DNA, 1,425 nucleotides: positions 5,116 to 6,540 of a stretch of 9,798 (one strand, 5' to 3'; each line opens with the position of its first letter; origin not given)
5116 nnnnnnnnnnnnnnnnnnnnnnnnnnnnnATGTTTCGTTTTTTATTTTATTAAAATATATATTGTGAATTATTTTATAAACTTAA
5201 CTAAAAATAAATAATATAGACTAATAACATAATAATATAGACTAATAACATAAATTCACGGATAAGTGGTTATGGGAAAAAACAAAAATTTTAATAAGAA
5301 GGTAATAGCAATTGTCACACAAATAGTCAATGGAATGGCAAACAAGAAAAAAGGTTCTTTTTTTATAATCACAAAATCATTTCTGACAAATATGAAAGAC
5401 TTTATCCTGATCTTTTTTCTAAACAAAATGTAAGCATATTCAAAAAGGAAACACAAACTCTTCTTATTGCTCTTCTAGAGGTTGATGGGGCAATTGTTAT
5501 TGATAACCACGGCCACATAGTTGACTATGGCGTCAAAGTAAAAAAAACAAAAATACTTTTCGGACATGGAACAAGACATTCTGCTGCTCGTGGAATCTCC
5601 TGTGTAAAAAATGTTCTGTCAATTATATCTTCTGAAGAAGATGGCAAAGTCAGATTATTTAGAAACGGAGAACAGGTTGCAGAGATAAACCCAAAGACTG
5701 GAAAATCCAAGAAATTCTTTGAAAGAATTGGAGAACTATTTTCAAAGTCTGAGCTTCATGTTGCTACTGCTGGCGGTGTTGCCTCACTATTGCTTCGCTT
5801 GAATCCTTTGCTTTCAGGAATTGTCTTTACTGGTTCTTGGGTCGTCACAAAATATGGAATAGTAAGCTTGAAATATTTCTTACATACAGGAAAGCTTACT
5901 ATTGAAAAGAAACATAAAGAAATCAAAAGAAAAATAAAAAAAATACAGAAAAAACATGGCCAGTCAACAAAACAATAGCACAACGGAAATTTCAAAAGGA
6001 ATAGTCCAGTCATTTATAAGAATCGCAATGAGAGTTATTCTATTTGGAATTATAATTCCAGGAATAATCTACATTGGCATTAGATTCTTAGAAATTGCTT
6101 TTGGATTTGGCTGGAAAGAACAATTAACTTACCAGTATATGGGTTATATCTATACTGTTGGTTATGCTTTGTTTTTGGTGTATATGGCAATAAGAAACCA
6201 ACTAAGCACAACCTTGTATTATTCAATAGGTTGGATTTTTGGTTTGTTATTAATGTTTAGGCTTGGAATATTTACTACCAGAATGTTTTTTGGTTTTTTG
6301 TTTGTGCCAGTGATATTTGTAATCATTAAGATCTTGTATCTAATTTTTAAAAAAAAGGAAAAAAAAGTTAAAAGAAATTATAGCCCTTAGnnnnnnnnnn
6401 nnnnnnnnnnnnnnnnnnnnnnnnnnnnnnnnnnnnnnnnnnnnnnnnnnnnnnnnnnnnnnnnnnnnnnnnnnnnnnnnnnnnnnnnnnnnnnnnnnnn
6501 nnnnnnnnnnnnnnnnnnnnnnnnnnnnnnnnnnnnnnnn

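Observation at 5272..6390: Hidden, frame-split minimal diadenylate cyclase (DAC) gene with an RHS motif variant, overlapping a 4-TM partner gene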

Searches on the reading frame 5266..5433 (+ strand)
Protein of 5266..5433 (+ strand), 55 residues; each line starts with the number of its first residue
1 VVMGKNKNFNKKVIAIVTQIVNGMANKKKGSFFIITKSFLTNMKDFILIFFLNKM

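Call 12: find_encoding_contigs(protein=window:5272-5433:+, flank=6000, max_places=10)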
Protein window:5272-5433:+ (53 aa): no gene with exactly this product is on record in the collection.

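Call 34: search_protein_families(library=pfam, proteins=[window:5272-5430:+], max_evalue=0.01)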
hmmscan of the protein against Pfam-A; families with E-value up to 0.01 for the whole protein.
seq(53 aa): 0 families

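Call 52: find_encoding_contigs(protein=window:5266-5433:+, flank=6000, max_places=6)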
Protein window:5266-5433:+ (55 aa): no gene with exactly this product is on record in the collection.

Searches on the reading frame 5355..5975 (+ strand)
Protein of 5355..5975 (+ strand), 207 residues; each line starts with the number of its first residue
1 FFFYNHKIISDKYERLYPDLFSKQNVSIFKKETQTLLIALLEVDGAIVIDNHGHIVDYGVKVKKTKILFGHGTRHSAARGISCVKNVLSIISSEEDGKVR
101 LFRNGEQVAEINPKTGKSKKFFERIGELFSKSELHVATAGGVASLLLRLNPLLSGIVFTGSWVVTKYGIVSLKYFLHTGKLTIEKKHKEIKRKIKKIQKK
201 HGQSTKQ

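Call 34: search_protein_families(library=pfam, proteins=[window:5355-5975:+], max_evalue=0.01)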
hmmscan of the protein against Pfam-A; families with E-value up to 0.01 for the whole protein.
seq(207 aa): 1 family
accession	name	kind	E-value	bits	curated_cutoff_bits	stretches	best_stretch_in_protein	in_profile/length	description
PF02457.21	DAC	-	5e-13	49.1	27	1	21-106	27-118/119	DisA bacterial checkpoint controller nucleotide-binding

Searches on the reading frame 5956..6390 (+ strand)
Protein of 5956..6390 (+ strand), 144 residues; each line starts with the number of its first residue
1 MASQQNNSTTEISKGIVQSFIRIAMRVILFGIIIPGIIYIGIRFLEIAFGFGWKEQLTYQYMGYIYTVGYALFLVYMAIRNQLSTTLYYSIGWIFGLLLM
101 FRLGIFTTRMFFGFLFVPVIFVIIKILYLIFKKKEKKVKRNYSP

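Call 5: search_protein_families(library=pfam, proteins=[window:5956-6390:+], max_evalue=0.01)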
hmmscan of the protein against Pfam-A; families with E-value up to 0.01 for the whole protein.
window:5956-6390:+ (144 aa): 0 families

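Call 9: find_encoding_contigs(protein=window:5956-6390:+, flank=6000, max_places=10)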
Protein window:5956-6390:+ (144 aa): 1 contig read that carries it; 1 place shown.
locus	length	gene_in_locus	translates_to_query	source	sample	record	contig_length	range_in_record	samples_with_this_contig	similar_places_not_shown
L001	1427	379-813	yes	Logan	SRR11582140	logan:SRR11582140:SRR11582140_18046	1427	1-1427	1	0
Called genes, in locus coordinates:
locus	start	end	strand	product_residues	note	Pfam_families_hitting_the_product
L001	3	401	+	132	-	?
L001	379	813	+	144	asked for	-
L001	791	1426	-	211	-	?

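Call 33: search_protein_families(library=ncbifam, proteins=[window:5956-6390:+], max_evalue=0.01)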
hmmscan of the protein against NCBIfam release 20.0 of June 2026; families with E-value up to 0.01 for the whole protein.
window:5956-6390:+ (144 aa): 0 families

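Call 53: find_homologous_proteins(query=window:5956-6390:+)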
Query window:5956-6390:+ (144 aa): 11 proteins with E <= 0.001 among 26 candidates.
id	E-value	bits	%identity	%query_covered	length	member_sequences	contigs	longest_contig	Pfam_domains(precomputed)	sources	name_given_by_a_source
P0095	3.8e-84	298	100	100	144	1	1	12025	-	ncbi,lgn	-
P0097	3.3e-45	172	58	98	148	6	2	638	-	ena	-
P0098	8.9e-45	170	56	98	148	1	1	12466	-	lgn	-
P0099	3.5e-43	165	60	77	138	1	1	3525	-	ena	-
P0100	9.7e-43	164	58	77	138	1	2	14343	-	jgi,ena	jgi:hypothetical protein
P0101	1.3e-42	163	59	77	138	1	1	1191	-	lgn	-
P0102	1.4e-42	163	59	94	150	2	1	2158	-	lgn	-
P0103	2.3e-42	162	59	94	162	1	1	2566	-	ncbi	-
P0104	4.2e-42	162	57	98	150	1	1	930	-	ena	-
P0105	5.0e-42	161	57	77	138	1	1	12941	-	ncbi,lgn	-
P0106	5.5e-42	161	58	77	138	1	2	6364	-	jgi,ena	-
